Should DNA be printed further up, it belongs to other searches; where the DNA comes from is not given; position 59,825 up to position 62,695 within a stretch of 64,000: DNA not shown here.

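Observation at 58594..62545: Exploded Pol III core: degenerate PHP-domain ORF, then DnaQ exonuclease, then DnaE polymerase lacking PHP, all ATGA-coupled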

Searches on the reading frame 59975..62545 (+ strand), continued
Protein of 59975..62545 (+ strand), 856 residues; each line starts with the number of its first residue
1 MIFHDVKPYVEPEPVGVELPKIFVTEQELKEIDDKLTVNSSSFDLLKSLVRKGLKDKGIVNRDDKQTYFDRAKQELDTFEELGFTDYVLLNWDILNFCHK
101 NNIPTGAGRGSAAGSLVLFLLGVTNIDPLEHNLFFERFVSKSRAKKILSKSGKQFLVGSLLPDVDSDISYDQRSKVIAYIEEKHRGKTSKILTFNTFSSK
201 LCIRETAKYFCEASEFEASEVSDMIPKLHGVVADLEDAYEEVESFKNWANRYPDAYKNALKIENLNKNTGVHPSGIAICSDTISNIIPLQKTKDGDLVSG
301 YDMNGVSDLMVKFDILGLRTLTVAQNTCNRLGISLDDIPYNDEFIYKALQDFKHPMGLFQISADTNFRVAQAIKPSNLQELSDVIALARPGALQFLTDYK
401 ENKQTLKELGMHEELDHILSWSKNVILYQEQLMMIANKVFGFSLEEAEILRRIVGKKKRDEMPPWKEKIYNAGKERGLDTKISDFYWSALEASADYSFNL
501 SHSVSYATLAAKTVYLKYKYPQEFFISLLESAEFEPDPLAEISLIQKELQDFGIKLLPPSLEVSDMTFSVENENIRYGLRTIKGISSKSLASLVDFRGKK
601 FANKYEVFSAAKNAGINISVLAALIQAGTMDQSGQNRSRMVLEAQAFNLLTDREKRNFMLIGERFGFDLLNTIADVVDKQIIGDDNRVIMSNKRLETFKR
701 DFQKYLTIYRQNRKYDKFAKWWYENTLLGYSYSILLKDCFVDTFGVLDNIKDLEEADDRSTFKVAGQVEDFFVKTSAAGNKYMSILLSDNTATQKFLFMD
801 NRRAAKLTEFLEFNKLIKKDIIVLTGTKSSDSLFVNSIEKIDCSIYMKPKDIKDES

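Call 29: find_homologous_proteins(query=window:59975-62545:+, max_evalue=1e-10)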
Query window:59975-62545:+ (856 aa): 5985 proteins with E <= 1e-10 among 8000 candidates; the best 120 are listed.
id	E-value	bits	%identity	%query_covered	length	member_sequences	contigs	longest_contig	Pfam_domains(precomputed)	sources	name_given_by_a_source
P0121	0.0e+0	1913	100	100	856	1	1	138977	PF14579.13,PF17657.7,PF07733.19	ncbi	-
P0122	0.0e+0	1447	74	100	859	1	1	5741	PF14579.13,PF17657.7,PF07733.19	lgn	-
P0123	0.0e+0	1370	71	100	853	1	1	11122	PF14579.13,PF17657.7,PF07733.19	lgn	-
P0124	0.0e+0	1349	71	100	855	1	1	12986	PF14579.13,PF17657.7,PF07733.19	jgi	-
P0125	0.0e+0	1348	71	100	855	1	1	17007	PF14579.13,PF17657.7,PF07733.19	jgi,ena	-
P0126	0.0e+0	1347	70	100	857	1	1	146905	PF14579.13,PF17657.7,PF07733.19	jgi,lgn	-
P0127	0.0e+0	1347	71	100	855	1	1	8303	PF14579.13,PF17657.7,PF07733.19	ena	-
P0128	0.0e+0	1346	70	100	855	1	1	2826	PF14579.13,PF17657.7,PF07733.19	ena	-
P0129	0.0e+0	1346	71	100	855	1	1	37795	PF14579.13,PF17657.7,PF07733.19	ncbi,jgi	jgi:DNA-directed DNA polymerase III PolC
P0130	0.0e+0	1343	70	100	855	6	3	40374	PF14579.13,PF17657.7,PF07733.19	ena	-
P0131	0.0e+0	1342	70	100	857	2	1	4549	PF14579.13,PF17657.7,PF07733.19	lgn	-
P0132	0.0e+0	1339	70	100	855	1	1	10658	PF14579.13,PF17657.7,PF07733.19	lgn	-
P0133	0.0e+0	1337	70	100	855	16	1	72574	PF14579.13,PF17657.7,PF07733.19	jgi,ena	jgi:DNA-directed DNA polymerase III PolC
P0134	0.0e+0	1337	70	100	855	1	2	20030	PF14579.13,PF17657.7,PF07733.19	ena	-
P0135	0.0e+0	1318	68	100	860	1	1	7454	PF14579.13,PF17657.7,PF07733.19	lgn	-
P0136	0.0e+0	1308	69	100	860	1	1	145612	PF14579.13,PF17657.7,PF07733.19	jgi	jgi:DNA polymerase III subunit alpha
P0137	0.0e+0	1289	67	100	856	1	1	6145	PF14579.13,PF17657.7,PF07733.19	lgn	-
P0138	0.0e+0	1284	67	100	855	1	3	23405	PF14579.13,PF17657.7,PF07733.19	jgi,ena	jgi:DNA polymerase-3 subunit alpha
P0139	0.0e+0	1281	67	100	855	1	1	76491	PF14579.13,PF17657.7,PF07733.19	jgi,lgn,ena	jgi:DNA polymerase-3 subunit alpha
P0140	0.0e+0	1281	67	100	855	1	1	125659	PF14579.13,PF17657.7,PF07733.19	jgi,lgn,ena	jgi:DNA polymerase-3 subunit alpha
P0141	0.0e+0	1277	65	100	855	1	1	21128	PF14579.13,PF17657.7,PF07733.19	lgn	-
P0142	0.0e+0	1275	66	100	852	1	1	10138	PF14579.13,PF17657.7,PF07733.19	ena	-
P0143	0.0e+0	1275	66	100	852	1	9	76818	PF14579.13,PF17657.7,PF07733.19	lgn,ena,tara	tara:strand:- start:5094 stop:7652 length:2559 start_codon:yes stop_codon:yes gene_type:complete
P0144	0.0e+0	1274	67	100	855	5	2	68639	PF14579.13,PF17657.7,PF07733.19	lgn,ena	-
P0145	0.0e+0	1271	66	100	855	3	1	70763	PF14579.13,PF17657.7,PF07733.19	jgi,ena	-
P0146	0.0e+0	1271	68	99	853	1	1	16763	PF14579.13,PF17657.7,PF07733.19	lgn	-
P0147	0.0e+0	1270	68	100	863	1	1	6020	PF14579.13,PF17657.7,PF07733.19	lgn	-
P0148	0.0e+0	1268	66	100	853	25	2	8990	PF14579.13,PF17657.7,PF07733.19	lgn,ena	-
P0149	0.0e+0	1268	66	100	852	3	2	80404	PF14579.13,PF17657.7,PF07733.19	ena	-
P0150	0.0e+0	1268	66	100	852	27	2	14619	PF14579.13,PF17657.7,PF07733.19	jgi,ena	-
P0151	0.0e+0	1262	66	100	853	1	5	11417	PF14579.13,PF17657.7,PF07733.19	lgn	-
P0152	0.0e+0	1262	65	100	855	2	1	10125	PF14579.13,PF17657.7,PF07733.19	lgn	-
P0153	0.0e+0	1260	66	100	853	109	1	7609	PF14579.13,PF17657.7,PF07733.19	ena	-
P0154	0.0e+0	1260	66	100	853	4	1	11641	PF14579.13,PF17657.7,PF07733.19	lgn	-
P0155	0.0e+0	1258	66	100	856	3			PF14579.13,PF17657.7,PF07733.19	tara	tara:strand:+ start:275 stop:2845 length:2571 start_codon:yes stop_codon:yes gene_type:complete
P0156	0.0e+0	1257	65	100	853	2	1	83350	PF14579.13,PF17657.7,PF07733.19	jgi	-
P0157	0.0e+0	1255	65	100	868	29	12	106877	PF14579.13,PF17657.7,PF07733.19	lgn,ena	-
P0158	0.0e+0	1253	64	100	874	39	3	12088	PF14579.13,PF17657.7,PF07733.19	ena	-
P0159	0.0e+0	1250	65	100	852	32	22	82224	PF14579.13,PF17657.7,PF07733.19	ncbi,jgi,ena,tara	jgi:DNA polymerase-3 subunit alpha|tara:strand:- start:4273 stop:6831 length:2559 start_codon:yes st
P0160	0.0e+0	1250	65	100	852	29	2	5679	PF14579.13,PF17657.7,PF07733.19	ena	-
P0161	0.0e+0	1250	65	100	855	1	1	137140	PF14579.13,PF17657.7,PF07733.19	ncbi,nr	ncbi:DNA polymerase III subunit alpha [bacterium]|nr:DNA polymerase III subunit alpha [bacterium]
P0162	0.0e+0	1249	65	100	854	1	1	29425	PF14579.13,PF17657.7,PF07733.19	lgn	-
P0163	0.0e+0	1248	65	100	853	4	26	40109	PF14579.13,PF17657.7,PF07733.19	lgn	-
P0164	0.0e+0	1248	65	100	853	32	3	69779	PF14579.13,PF17657.7,PF07733.19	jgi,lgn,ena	-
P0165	0.0e+0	1247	65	100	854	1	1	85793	PF14579.13,PF17657.7,PF07733.19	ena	-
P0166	0.0e+0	1246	65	100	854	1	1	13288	PF14579.13,PF17657.7,PF07733.19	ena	-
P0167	0.0e+0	1244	65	100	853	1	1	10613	PF14579.13,PF17657.7,PF07733.19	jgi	-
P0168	0.0e+0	1244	66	100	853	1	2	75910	PF14579.13,PF17657.7,PF07733.19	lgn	-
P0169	0.0e+0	1242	65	100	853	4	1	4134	PF14579.13,PF17657.7,PF07733.19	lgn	-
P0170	0.0e+0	1240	66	100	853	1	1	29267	PF14579.13,PF17657.7,PF07733.19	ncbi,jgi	-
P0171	0.0e+0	1240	65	100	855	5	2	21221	PF14579.13,PF17657.7,PF07733.19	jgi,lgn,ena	-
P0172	0.0e+0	1237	65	100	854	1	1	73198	PF14579.13,PF17657.7,PF07733.19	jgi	jgi:DNA polymerase-3 subunit alpha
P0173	0.0e+0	1236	64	100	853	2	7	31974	PF14579.13,PF17657.7,PF07733.19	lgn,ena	-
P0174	0.0e+0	1229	64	100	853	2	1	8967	PF14579.13,PF17657.7,PF07733.19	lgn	-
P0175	0.0e+0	1227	64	100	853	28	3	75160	PF14579.13,PF17657.7,PF07733.19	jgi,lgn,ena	jgi:DNA polymerase-3 subunit alpha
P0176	0.0e+0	1225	64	100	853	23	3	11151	PF14579.13,PF17657.7,PF07733.19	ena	-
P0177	0.0e+0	1224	65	100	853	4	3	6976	PF14579.13,PF17657.7,PF07733.19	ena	-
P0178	0.0e+0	1223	64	100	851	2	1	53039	PF14579.13,PF17657.7,PF07733.19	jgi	-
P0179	0.0e+0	1223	64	100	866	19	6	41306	PF14579.13,PF17657.7,PF07733.19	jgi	jgi:DNA-directed DNA polymerase III PolC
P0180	0.0e+0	1223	64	100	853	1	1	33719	PF14579.13,PF17657.7,PF07733.19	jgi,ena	-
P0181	0.0e+0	1222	64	100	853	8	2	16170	PF14579.13,PF17657.7,PF07733.19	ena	-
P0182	0.0e+0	1221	65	99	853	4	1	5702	PF14579.13,PF17657.7,PF07733.19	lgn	-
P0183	0.0e+0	1221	64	100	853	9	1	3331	PF14579.13,PF17657.7,PF07733.19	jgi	jgi:DNA polymerase-3 subunit alpha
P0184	0.0e+0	1219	64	100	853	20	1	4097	PF14579.13,PF17657.7,PF07733.19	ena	-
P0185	0.0e+0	1218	64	100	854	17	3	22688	PF14579.13,PF17657.7,PF07733.19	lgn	-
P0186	0.0e+0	1218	64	100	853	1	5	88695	PF14579.13,PF17657.7,PF07733.19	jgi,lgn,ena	-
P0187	0.0e+0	1216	64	100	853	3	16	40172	PF14579.13,PF17657.7,PF07733.19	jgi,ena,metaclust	jgi:DNA polymerase-3 subunit alpha|metaclust:\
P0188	0.0e+0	1214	64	99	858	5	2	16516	PF14579.13,PF17657.7,PF07733.19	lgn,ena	-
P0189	0.0e+0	1214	64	100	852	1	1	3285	PF14579.13,PF17657.7,PF07733.19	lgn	-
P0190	0.0e+0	1214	62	100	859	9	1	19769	PF14579.13,PF17657.7,PF07733.19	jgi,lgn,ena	jgi:DNA polymerase-3 subunit alpha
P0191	0.0e+0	1213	64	100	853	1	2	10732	PF14579.13,PF17657.7,PF07733.19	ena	-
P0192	0.0e+0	1213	64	100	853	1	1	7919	PF14579.13,PF17657.7,PF07733.19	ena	-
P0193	0.0e+0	1212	63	99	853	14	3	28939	PF14579.13,PF17657.7,PF07733.19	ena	-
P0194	0.0e+0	1212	64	100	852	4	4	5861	PF14579.13,PF17657.7,PF07733.19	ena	-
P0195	0.0e+0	1210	64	100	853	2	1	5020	PF14579.13,PF17657.7,PF07733.19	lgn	-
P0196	0.0e+0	1209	64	100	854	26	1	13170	PF14579.13,PF17657.7,PF07733.19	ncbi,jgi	-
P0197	0.0e+0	1208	63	100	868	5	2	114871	PF14579.13,PF17657.7,PF07733.19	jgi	jgi:DNA polymerase-3 subunit alpha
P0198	0.0e+0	1208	64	100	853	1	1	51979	PF14579.13,PF17657.7,PF07733.19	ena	-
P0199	0.0e+0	1207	64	100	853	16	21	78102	PF14579.13,PF17657.7,PF07733.19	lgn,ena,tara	tara:strand:+ start:365 stop:2926 length:2562 start_codon:yes stop_codon:yes gene_type:complete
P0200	0.0e+0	1206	64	99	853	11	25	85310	PF14579.13,PF17657.7,PF07733.19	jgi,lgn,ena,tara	jgi:DNA polymerase-3 subunit alpha|tara:strand:+ start:7172 stop:9733 length:2562 start_codon:yes st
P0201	0.0e+0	1205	64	100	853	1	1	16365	PF14579.13,PF17657.7,PF07733.19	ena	-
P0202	0.0e+0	1204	64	100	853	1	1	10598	PF14579.13,PF17657.7,PF07733.19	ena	-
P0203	0.0e+0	1204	63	100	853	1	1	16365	PF14579.13,PF17657.7,PF07733.19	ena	-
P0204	0.0e+0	1204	64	100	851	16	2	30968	PF14579.13,PF17657.7,PF07733.19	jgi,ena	jgi:DNA polymerase-3 subunit alpha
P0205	0.0e+0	1203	63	100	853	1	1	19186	PF14579.13,PF17657.7,PF07733.19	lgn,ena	-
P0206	0.0e+0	1201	63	99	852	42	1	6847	PF14579.13,PF17657.7,PF07733.19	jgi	jgi:DNA polymerase-3 subunit alpha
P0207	0.0e+0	1200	63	100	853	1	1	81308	PF14579.13,PF17657.7,PF07733.19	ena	-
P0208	0.0e+0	1197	64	100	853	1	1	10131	PF14579.13,PF17657.7,PF07733.19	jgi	jgi:DNA polymerase III subunit alpha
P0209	0.0e+0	1193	63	100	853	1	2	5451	PF14579.13,PF17657.7,PF07733.19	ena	-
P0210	0.0e+0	1189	63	100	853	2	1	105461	PF14579.13,PF17657.7,PF07733.19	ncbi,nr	ncbi:DNA polymerase III subunit alpha [bacterium]|nr:DNA polymerase III subunit alpha [bacterium]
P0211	0.0e+0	1189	62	99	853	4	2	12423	PF14579.13,PF17657.7,PF07733.19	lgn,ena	-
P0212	0.0e+0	1185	70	88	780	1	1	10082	PF14579.13,PF17657.7,PF07733.19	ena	-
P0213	0.0e+0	1185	70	88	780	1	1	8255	PF14579.13,PF17657.7,PF07733.19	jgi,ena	-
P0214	0.0e+0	1176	70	88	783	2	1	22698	PF14579.13,PF17657.7,PF07733.19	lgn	-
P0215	0.0e+0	1160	61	100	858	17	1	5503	PF14579.13,PF17657.7,PF07733.19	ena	-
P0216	0.0e+0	1159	69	88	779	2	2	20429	PF14579.13,PF17657.7,PF07733.19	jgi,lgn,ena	jgi:DNA polymerase-3 subunit alpha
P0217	0.0e+0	1156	61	100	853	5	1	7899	PF14579.13,PF17657.7,PF07733.19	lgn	-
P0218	0.0e+0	1153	60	100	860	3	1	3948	PF14579.13,PF17657.7,PF07733.19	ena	-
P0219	0.0e+0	1149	60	100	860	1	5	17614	PF14579.13,PF17657.7,PF07733.19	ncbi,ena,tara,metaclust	tara:strand:+ start:5252 stop:7834 length:2583 start_codon:yes stop_codon:yes gene_type:complete|met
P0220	0.0e+0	1149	60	100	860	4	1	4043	PF14579.13,PF17657.7,PF07733.19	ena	-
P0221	0.0e+0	1148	60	100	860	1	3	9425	PF14579.13,PF17657.7,PF07733.19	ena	-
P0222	0.0e+0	1147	60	100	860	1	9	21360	PF14579.13,PF17657.7,PF07733.19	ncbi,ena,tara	tara:strand:+ start:802 stop:3384 length:2583 start_codon:yes stop_codon:yes gene_type:complete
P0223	0.0e+0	1146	61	100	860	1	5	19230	PF14579.13,PF17657.7,PF07733.19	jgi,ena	-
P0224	0.0e+0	1145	60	100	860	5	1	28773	PF14579.13,PF17657.7,PF07733.19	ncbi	-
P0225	0.0e+0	1141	60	100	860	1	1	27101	PF14579.13,PF17657.7,PF07733.19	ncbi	-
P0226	0.0e+0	1141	61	100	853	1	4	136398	PF14579.13,PF17657.7,PF07733.19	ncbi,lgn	-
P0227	0.0e+0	1140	60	100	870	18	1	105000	PF14579.13,PF17657.7,PF07733.19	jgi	jgi:DNA polymerase-3 subunit alpha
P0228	0.0e+0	1139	60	100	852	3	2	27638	PF14579.13,PF17657.7,PF07733.19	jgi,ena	jgi:DNA polymerase-3 subunit alpha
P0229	0.0e+0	1130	61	96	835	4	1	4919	PF14579.13,PF17657.7,PF07733.19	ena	-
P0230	0.0e+0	1126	60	100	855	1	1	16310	PF14579.13,PF17657.7,PF07733.19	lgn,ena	-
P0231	0.0e+0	1126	60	100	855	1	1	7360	PF14579.13,PF17657.7,PF07733.19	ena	-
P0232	0.0e+0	1124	60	100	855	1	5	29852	PF14579.13,PF17657.7,PF07733.19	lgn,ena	-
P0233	0.0e+0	1124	60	100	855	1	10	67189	PF14579.13,PF17657.7,PF07733.19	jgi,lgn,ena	jgi:DNA polymerase-3 subunit alpha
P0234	0.0e+0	1124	60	100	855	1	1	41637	PF14579.13,PF17657.7,PF07733.19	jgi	-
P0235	0.0e+0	1124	60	100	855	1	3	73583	PF14579.13,PF17657.7,PF07733.19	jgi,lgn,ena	-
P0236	0.0e+0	1122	60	100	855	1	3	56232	PF14579.13,PF17657.7,PF07733.19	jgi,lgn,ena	jgi:DNA polymerase III subunit alpha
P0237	0.0e+0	1122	60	100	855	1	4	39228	PF14579.13,PF17657.7,PF07733.19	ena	-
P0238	0.0e+0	1122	60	100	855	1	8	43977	PF14579.13,PF17657.7,PF07733.19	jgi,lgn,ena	-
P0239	0.0e+0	1122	60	100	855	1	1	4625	PF14579.13,PF17657.7,PF07733.19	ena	-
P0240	0.0e+0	1122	60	100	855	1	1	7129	PF14579.13,PF17657.7,PF07733.19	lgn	-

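Call 32: get_annotated_region(hit=H6, flank=6000)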
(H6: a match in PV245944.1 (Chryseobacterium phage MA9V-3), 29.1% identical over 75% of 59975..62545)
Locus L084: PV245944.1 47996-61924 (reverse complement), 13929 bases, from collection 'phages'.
description: Chryseobacterium phage MA9V-3, complete genome.
organism: Chryseobacterium phage MA9V-3 (NCBI taxid 3410970)
taxonomy: Viruses
host: Chryseobacterium sp. MA9; source: wastewater; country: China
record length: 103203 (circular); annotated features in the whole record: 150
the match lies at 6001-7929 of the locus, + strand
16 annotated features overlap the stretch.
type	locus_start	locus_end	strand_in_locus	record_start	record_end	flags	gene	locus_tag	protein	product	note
CDS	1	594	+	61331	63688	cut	-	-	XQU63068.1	hypothetical protein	-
CDS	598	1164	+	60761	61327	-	-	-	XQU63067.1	hypothetical protein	-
CDS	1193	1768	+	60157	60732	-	-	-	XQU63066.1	hypothetical protein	-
CDS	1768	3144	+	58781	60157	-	-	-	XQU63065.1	hypothetical protein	-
CDS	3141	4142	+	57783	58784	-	-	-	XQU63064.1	hypothetical protein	-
CDS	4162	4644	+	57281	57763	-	-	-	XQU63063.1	hypothetical protein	-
CDS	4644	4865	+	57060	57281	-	-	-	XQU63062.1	hypothetical protein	-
CDS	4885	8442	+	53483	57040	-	-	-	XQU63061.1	DNA polymerase III subunit alpha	dnaE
CDS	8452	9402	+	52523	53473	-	-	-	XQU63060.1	hypothetical protein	-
CDS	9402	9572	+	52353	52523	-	-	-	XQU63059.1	hypothetical protein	-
CDS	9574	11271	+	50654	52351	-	-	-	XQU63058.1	vitamin B12-dependent ribonucleoside-diphosphate reductase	nrdZ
CDS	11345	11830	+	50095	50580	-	-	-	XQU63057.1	hypothetical protein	-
CDS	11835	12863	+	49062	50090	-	-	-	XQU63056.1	hypothetical protein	-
CDS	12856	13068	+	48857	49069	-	-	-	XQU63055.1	hypothetical protein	-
CDS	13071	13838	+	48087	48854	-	-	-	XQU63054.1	7-carboxy-7-deazaguanine synthase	queE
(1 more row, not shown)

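Call 34: search_protein_families(library=phrogs, proteins=[window:59975-62545:+], max_evalue=0.001)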
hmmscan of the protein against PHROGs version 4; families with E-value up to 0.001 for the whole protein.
window:59975-62545:+ (856 aa): 8 families
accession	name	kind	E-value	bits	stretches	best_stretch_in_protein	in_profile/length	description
phrog_405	-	DNA, RNA and nucleotide metabolism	1.6e-160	537.3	1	39-848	333-1091/1190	DNA polymerase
phrog_11165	-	DNA, RNA and nucleotide metabolism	1.6e-89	301.9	1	36-603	5-581/782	DNA polymerase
phrog_12219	-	DNA, RNA and nucleotide metabolism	4.1e-61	208.3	1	161-641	1-530/823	DNA polymerase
phrog_21652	-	DNA, RNA and nucleotide metabolism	4e-40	138.8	1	107-473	32-428/476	DNA polymerase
phrog_4335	-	unknown function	1.2e-16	62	1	475-616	10-148/421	-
phrog_13169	-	DNA, RNA and nucleotide metabolism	4.7e-15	56.4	1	43-146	314-416/463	DNA polymerase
phrog_7513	-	unknown function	6.7e-13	49.3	1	26-145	327-450/461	-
phrog_11127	-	DNA, RNA and nucleotide metabolism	2.6e-08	35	1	65-139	96-170/171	DNA polymerase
